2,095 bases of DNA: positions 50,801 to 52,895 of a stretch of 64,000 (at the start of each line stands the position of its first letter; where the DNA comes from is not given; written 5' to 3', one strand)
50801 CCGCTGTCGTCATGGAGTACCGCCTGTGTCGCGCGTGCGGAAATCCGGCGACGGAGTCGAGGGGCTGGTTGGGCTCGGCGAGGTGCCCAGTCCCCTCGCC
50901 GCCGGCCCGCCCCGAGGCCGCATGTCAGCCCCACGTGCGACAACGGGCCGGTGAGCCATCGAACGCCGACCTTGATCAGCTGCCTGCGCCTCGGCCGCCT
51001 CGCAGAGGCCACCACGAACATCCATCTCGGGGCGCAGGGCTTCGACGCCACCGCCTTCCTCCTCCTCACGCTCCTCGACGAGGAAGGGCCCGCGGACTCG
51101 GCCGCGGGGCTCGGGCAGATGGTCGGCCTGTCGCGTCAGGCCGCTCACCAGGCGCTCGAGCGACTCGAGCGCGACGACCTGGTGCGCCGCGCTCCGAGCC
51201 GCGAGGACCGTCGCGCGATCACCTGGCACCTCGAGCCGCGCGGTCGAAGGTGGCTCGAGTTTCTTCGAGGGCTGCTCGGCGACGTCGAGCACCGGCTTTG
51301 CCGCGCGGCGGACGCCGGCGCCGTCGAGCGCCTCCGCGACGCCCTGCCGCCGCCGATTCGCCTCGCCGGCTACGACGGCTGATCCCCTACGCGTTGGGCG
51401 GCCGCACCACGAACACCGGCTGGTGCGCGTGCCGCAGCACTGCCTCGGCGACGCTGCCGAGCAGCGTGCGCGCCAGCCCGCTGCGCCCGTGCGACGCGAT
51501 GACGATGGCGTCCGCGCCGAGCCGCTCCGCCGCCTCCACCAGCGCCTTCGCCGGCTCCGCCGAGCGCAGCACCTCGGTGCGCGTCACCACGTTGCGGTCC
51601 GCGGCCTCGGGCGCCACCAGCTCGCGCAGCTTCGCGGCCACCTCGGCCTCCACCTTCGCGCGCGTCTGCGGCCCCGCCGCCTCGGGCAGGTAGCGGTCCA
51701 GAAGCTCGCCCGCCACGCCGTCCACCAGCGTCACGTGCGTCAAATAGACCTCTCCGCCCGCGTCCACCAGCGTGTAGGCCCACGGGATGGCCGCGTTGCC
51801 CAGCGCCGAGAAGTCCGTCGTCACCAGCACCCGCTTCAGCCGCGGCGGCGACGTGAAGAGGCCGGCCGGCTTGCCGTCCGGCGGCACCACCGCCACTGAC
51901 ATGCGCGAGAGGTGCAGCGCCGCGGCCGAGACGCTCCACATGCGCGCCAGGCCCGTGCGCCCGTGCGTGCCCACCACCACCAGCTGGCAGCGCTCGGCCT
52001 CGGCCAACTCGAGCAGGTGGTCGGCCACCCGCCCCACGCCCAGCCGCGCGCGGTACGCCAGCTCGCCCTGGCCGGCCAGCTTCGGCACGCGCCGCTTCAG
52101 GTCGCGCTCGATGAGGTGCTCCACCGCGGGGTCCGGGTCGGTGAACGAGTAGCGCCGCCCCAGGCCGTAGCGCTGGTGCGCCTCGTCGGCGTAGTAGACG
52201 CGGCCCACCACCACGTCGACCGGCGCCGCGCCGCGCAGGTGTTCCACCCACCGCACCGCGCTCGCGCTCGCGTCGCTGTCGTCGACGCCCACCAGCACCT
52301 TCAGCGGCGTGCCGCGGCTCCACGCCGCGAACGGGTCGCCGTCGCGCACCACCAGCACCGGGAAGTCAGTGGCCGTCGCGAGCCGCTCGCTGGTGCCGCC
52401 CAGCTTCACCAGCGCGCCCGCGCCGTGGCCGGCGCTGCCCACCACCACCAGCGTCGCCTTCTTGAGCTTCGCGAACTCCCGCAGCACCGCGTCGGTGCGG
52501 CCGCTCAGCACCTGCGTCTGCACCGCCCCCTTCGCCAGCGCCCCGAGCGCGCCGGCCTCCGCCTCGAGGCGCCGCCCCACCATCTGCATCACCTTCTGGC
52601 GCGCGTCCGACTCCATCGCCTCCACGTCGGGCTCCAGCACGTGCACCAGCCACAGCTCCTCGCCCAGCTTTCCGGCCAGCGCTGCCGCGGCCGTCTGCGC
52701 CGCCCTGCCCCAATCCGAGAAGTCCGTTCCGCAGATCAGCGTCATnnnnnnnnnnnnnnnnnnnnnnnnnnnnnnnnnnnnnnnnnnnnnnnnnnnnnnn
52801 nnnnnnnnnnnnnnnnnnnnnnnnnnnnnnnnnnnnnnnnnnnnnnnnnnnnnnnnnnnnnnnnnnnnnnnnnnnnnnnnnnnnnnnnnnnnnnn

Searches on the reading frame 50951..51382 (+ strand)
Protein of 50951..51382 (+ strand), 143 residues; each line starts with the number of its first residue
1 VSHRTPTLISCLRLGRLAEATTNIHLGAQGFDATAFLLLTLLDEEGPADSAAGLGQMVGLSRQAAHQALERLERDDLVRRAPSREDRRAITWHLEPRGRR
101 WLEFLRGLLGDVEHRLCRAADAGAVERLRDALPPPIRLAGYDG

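Call 33: search_protein_families(library=pfam, proteins=[window:50951-51382:+], max_evalue=0.01)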
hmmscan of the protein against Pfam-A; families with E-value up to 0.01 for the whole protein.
window:50951-51382:+ (143 aa): 6 families
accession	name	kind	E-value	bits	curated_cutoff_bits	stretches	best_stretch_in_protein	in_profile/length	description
PF12802.13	MarR_2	-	9e-12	45.4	27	1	30-89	2-61/61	MarR family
PF01047.28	MarR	-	9e-09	35.5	24.6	1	33-89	3-58/59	MarR family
PF13412.12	HTH_24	-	0.00088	19.2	21.9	1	50-79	19-48/48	Winged helix-turn-helix DNA-binding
PF01726.22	LexA_DNA_bind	-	0.0051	17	23.7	0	41-84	18-62/65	LexA DNA binding domain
PF13545.12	HTH_Crp_2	-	0.0056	17.1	27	0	53-80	27-55/70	Crp-like helix-turn-helix domain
PF13463.12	HTH_27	-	0.0068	17.1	22.2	1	38-93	8-63/68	Winged helix DNA-binding domain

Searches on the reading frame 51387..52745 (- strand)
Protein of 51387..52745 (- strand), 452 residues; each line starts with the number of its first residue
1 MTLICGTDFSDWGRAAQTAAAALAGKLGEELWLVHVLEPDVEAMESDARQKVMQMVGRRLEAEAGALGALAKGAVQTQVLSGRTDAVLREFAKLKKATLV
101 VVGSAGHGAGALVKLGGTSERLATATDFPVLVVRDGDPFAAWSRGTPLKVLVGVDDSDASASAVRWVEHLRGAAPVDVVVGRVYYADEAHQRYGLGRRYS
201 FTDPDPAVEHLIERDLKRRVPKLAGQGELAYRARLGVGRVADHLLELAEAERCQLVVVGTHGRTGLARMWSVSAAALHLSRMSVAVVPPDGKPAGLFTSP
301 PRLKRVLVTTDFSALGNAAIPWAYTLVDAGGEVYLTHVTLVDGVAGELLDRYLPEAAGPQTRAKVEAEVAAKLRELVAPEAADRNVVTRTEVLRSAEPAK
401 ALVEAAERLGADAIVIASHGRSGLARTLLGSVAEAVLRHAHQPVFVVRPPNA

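Call 33: search_protein_families(library=pfam, proteins=[window:51387-52745:-], max_evalue=0.01)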
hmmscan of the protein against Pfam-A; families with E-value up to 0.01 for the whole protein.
window:51387-52745:- (452 aa): 1 family
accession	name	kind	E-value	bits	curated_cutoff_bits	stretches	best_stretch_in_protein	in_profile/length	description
PF00582.32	Usp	-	2.3e-59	200.4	24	3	304-448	3-141/141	Universal stress protein family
